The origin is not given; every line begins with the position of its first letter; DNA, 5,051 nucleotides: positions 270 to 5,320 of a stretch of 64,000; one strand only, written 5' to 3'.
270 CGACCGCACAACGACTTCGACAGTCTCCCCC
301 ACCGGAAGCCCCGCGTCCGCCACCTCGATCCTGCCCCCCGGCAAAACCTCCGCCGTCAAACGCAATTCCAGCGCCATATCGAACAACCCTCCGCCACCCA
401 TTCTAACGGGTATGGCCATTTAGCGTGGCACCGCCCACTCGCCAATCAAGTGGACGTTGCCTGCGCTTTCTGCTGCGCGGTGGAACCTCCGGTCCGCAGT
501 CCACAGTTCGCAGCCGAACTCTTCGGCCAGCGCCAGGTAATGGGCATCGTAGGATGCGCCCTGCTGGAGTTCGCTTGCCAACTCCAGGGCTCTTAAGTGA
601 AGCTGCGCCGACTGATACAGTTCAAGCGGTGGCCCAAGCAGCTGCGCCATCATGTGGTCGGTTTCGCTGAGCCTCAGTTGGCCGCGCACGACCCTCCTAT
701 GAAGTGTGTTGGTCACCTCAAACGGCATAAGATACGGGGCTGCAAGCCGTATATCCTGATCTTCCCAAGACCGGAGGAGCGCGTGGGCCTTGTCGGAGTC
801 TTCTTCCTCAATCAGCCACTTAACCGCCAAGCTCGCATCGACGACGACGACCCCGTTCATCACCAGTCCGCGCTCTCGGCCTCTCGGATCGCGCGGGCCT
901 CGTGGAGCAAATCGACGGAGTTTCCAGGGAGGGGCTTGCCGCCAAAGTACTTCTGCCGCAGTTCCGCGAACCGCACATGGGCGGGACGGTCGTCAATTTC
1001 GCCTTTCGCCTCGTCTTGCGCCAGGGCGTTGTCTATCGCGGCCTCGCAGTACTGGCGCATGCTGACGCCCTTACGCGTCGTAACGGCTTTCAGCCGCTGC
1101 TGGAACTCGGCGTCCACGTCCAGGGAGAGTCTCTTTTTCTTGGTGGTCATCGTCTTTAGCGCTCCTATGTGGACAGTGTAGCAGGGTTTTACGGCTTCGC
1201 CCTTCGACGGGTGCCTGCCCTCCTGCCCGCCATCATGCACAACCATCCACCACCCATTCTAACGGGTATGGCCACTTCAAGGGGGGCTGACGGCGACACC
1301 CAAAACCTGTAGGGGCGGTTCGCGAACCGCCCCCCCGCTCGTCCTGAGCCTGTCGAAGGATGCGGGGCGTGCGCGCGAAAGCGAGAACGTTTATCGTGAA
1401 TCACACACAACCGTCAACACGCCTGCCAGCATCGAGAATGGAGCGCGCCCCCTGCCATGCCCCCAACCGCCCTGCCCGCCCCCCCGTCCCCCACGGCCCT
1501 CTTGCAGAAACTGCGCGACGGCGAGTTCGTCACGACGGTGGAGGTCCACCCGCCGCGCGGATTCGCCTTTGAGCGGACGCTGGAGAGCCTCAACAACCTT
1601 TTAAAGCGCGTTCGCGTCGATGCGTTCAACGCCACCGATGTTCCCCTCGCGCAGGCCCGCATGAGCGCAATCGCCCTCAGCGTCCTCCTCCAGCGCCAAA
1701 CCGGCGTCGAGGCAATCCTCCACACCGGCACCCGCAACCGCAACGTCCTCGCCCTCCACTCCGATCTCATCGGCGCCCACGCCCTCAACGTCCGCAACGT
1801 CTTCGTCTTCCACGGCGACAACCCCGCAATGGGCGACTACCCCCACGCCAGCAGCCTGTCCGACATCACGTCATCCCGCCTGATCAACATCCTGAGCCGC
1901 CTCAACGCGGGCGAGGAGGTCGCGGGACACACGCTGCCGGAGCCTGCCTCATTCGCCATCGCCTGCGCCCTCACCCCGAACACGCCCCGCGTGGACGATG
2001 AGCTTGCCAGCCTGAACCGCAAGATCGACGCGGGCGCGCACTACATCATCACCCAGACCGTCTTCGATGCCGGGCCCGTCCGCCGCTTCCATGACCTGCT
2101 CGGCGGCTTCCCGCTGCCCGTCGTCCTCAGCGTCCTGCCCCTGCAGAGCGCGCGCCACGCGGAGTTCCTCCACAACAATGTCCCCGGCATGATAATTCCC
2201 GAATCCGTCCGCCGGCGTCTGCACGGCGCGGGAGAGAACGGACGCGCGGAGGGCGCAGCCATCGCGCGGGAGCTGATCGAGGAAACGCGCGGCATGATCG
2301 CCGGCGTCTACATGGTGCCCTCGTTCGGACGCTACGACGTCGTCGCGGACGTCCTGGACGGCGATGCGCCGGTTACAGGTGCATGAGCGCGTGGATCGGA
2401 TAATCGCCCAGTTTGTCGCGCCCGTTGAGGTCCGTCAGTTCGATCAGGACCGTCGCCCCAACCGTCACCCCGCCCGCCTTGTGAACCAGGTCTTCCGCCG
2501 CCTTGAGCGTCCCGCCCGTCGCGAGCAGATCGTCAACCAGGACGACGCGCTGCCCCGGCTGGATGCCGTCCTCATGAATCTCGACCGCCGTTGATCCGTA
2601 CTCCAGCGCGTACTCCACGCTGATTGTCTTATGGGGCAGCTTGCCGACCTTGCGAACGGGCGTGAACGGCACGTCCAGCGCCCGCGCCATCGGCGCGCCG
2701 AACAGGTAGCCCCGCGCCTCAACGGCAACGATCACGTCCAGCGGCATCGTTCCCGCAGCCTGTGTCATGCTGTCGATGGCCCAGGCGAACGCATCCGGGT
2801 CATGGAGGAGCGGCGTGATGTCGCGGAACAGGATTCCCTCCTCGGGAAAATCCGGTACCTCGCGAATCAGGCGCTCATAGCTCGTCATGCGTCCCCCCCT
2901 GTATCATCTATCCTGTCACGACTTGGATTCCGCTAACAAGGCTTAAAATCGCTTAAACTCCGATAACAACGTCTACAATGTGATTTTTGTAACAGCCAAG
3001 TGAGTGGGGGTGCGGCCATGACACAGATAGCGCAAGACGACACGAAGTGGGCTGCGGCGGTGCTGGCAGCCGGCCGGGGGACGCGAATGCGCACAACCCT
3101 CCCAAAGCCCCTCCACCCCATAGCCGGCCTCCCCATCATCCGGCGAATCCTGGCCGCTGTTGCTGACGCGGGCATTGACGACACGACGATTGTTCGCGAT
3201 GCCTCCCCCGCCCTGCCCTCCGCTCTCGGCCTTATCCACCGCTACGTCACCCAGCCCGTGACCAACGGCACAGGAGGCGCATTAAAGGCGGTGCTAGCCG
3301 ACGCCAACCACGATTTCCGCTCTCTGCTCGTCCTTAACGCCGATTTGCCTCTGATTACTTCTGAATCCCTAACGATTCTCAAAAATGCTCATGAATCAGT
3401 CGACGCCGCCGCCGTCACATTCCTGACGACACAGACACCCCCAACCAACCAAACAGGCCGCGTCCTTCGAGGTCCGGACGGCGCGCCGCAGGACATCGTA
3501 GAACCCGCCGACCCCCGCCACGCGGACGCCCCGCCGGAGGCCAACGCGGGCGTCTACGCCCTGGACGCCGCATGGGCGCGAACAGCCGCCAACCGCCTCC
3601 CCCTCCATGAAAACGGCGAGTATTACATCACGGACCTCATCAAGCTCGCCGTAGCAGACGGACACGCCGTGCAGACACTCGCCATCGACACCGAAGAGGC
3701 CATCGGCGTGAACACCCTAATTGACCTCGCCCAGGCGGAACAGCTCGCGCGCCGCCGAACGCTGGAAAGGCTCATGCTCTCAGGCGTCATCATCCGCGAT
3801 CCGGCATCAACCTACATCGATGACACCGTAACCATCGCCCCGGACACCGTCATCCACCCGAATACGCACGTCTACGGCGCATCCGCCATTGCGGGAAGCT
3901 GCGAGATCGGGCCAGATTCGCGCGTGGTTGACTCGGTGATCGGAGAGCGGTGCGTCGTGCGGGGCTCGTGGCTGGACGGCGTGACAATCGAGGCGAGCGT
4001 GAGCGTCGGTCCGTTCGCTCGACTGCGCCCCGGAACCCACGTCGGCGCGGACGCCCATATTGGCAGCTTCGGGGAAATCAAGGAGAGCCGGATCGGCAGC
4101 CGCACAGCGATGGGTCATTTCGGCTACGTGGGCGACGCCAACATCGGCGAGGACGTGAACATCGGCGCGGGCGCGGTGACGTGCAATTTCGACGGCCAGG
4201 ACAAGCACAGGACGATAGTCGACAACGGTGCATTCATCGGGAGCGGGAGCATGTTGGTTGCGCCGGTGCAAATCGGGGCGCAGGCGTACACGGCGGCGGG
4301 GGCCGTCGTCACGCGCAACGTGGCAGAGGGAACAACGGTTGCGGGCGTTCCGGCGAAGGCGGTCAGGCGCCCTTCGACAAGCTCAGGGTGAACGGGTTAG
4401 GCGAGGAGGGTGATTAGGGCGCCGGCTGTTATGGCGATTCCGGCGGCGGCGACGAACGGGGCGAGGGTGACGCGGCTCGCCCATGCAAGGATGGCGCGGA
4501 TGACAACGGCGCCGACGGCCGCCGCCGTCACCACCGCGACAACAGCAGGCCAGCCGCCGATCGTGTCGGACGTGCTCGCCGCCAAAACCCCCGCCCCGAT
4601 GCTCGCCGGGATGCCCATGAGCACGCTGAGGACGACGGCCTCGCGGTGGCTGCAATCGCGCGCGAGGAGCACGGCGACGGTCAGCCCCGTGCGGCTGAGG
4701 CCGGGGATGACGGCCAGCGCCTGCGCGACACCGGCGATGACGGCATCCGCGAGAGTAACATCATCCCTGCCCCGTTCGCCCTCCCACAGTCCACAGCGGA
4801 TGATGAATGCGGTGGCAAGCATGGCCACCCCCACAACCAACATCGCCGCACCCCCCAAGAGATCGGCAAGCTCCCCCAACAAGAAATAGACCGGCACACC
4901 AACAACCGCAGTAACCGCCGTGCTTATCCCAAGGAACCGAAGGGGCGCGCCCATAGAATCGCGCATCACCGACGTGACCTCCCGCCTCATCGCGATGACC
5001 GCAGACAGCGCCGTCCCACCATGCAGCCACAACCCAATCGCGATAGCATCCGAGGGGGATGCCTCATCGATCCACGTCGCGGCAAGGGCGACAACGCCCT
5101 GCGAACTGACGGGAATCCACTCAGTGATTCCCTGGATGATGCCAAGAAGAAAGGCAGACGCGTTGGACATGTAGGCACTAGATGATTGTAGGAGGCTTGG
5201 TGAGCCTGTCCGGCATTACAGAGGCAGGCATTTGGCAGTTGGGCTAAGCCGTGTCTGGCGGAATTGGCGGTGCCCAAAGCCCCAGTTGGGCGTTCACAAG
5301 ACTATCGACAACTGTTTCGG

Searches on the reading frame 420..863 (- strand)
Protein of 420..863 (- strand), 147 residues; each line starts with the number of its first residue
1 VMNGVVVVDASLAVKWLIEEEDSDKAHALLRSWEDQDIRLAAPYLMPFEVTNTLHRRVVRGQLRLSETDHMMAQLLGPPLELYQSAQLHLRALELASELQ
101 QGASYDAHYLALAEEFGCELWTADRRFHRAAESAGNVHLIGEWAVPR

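Call 51: search_protein_families(library=pfam, max_evalue=0.00001, proteins=[window:420-863:-])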
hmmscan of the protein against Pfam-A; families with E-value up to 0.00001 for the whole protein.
window:420-863:- (147 aa): 1 family
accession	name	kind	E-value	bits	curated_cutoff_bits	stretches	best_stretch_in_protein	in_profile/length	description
PF01850.27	PIN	-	3.9e-10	40.8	23.6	1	6-132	1-119/120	PIN domain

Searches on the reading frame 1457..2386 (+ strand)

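Call 32: search_protein_families(library=ncbifam, proteins=[window:1457-2386:+])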
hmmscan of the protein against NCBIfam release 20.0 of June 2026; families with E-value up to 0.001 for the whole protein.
window:1457-2386:+ (309 aa): 4 families
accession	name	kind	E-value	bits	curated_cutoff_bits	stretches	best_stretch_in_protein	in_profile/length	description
NF006396.0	PRK08645.1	equivalog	5.1e-87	292.4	453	1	12-301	311-600/611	bifunctional homocysteine S-methyltransferase/methylenetetrahydrofolate reductase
TIGR00676.1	fadh2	equivalog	4.1e-17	62.4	293.7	1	27-276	2-247/275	methylenetetrahydrofolate reductase [NAD(P)H]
TIGR00677.1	fadh2_euk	equivalog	1.3e-11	44.4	310.05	1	69-274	45-246/281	methylenetetrahydrofolate reductase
NF006950.0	PRK09432.1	equivalog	3.4e-07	29.8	382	1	23-257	22-241/296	methylenetetrahydrofolate reductase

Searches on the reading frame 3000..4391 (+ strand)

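Call 32: search_protein_families(library=ncbifam, proteins=[window:3000-4391:+])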
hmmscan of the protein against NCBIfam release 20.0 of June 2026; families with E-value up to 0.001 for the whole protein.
window:3000-4391:+ (463 aa): 51 families (the best 25 are shown)
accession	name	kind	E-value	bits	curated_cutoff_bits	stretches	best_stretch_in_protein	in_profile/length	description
TIGR01173.1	glmU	equivalog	4.3e-119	398.3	366.85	1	19-446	3-433/452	bifunctional UDP-N-acetylglucosamine diphosphorylase/glucosamine-1-phosphate N-acetyltransferase GlmU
NF010932.0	PRK14352.1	equivalog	6.8e-115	384.5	611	1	15-446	5-443/488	bifunctional UDP-N-acetylglucosamine diphosphorylase/glucosamine-1-phosphate N-acetyltransferase GlmU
NF010934.1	PRK14354.1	equivalog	1.9e-114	382.6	450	1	19-445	2-431/447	bifunctional UDP-N-acetylglucosamine diphosphorylase/glucosamine-1-phosphate N-acetyltransferase GlmU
NF010935.0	PRK14355.1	equivalog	2.2e-104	349.7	718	1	16-444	3-437/459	bifunctional UDP-N-acetylglucosamine diphosphorylase/glucosamine-1-phosphate N-acetyltransferase GlmU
NF010940.0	PRK14360.1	equivalog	1.5e-100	336.9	602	1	18-448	3-434/452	bifunctional UDP-N-acetylglucosamine diphosphorylase/glucosamine-1-phosphate N-acetyltransferase GlmU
NF010936.0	PRK14356.1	equivalog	1.3e-99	334.2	666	1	15-445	4-439/456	bifunctional UDP-N-acetylglucosamine diphosphorylase/glucosamine-1-phosphate N-acetyltransferase GlmU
NF010937.0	PRK14357.1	equivalog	1.8e-99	333.6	658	1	19-444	3-423/448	bifunctional UDP-N-acetylglucosamine diphosphorylase/glucosamine-1-phosphate N-acetyltransferase GlmU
NF010933.0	PRK14353.1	equivalog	1.5e-96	323.8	505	1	15-446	4-422/453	bifunctional UDP-N-acetylglucosamine diphosphorylase/glucosamine-1-phosphate N-acetyltransferase GlmU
NF010938.0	PRK14358.1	equivalog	5e-84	282.6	500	1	18-446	9-441/481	bifunctional N-acetylglucosamine-1-phosphate uridyltransferase/glucosamine-1-phosphate acetyltransferase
NF006986.0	PRK09451.1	equivalog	1e-83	281.7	725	1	16-447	5-437/456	bifunctional UDP-N-acetylglucosamine diphosphorylase/glucosamine-1-phosphate N-acetyltransferase GlmU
NF010939.0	PRK14359.1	equivalog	7e-79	265.4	592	1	20-446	6-409/430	bifunctional UDP-N-acetylglucosamine diphosphorylase/glucosamine-1-phosphate N-acetyltransferase GlmU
TIGR03992.1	Arch_glmU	subfamily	4.9e-49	167.2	292.1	2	19-316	3-289/393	bifunctional sugar-1-phosphate nucleotidylyltransferase/acetyltransferase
NF041173.1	Sug_nt_acttase_Thmprot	equivalog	4.2e-32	111.6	600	2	319-444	257-400/405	bifunctional sugar-1-phosphate nucleotidylyltransferase/acetyltransferase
NF052502.1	man1P_GTase_Rv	exception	1.8e-18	66.5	440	1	19-355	3-343/352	mannose-1-phosphate guanylyltransferase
TIGR03570.1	NeuD_NnaD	subfamily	7.4e-15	55.1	160.8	1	406-453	155-202/202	NeuD/PglB/VioB family sugar acetyltransferase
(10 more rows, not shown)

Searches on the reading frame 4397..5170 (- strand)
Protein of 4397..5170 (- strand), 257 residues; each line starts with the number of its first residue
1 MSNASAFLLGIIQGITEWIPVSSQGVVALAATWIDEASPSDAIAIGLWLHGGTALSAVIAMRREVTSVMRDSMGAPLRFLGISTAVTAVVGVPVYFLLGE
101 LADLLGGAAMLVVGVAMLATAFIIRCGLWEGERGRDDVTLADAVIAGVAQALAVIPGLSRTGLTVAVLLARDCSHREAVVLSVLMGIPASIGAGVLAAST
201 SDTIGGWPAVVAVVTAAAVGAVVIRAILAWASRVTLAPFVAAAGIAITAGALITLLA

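Call 32: search_protein_families(library=ncbifam, proteins=[window:4397-5170:-])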
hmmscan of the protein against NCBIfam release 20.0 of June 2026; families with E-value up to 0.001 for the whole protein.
window:4397-5170:- (257 aa): 12 families
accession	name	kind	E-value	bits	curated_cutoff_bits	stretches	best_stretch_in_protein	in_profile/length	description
NF001398.0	PRK00281.3-5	equivalog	2e-35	123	354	1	6-253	7-273/278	undecaprenyl-diphosphate phosphatase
NF001390.0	PRK00281.1-4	equivalog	4e-26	92.1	260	1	4-241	7-253/272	undecaprenyl-diphosphate phosphatase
NF001393.0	PRK00281.2-4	equivalog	3.2e-23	82.5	284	1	1-241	1-251/266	undecaprenyl-diphosphate phosphatase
TIGR00753.1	undec_PP_bacA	equivalog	9.6e-22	77.9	217.5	1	6-240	1-248/255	undecaprenyl-diphosphatase UppP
NF001392.0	PRK00281.2-1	equivalog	2.5e-20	73.1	308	1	1-242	5-260/280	undecaprenyl-diphosphate phosphatase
NF001389.0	PRK00281.1-2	equivalog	2.9e-17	62.9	262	1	4-240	7-250/272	undecaprenyl-diphosphate phosphatase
NF001394.0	PRK00281.2-5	equivalog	1.6e-16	60.6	311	1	5-240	10-261/281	undecaprenyl-diphosphate phosphatase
NF001397.0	PRK00281.3-4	equivalog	2.5e-16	60.1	363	1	2-237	2-249/281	undecaprenyl-diphosphate phosphatase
NF001388.0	PRK00281.1-1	equivalog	1.1e-15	57.9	362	1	5-242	9-260/273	undecaprenyl-diphosphate phosphatase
NF001395.0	PRK00281.3-1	equivalog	1.2e-12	47.9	394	1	133-246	178-295/306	undecaprenyl-diphosphate phosphatase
NF001396.0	PRK00281.3-3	equivalog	2.6e-11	43.9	382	1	5-196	6-202/264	undecaprenyl-diphosphate phosphatase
NF001391.0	PRK00281.1-5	equivalog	1.1e-10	41.4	293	1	6-234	9-253/279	undecaprenyl-diphosphate phosphatase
